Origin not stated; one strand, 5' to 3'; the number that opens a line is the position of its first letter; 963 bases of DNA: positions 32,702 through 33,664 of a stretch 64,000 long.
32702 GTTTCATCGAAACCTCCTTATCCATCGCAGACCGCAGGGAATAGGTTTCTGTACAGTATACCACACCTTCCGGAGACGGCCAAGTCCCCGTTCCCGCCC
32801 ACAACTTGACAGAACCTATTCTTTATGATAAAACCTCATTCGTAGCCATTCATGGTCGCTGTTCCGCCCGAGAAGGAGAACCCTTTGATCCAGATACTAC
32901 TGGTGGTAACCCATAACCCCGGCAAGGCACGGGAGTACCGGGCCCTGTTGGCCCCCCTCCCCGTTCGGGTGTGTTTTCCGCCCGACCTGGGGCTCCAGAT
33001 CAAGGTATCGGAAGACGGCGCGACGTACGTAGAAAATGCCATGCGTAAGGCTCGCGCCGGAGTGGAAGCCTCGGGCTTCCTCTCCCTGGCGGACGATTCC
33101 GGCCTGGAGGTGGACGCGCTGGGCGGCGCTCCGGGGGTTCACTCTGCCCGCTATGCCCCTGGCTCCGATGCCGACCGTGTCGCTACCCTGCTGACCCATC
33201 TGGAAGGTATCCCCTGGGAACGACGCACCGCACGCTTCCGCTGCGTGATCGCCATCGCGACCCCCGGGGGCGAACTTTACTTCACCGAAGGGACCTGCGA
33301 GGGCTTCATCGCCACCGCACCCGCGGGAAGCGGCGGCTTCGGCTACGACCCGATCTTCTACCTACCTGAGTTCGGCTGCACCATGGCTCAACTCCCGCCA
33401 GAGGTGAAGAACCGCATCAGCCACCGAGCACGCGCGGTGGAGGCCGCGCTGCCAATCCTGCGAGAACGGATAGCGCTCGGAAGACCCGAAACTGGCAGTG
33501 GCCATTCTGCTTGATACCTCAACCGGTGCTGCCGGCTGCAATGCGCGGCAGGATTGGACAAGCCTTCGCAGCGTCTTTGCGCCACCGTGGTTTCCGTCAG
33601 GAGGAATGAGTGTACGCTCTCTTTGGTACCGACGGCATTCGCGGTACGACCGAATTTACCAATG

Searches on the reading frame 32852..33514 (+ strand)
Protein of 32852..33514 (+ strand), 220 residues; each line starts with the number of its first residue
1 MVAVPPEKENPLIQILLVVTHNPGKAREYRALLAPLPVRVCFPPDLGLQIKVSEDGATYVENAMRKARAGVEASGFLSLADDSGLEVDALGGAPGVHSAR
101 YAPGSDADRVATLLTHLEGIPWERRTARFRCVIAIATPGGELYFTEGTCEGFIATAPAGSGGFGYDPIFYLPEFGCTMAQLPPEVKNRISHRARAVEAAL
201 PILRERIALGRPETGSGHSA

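Call 41: search_protein_families(library=pfam, proteins=[window:32852-33514:+], max_evalue=0.00001)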
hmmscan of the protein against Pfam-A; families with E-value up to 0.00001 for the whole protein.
window:32852-33514:+ (220 aa): 1 family
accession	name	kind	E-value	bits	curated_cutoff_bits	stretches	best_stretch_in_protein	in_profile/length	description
PF01725.21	Ham1p_like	-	1.2e-59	201.7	22.5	1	16-199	1-183/186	Ham1 family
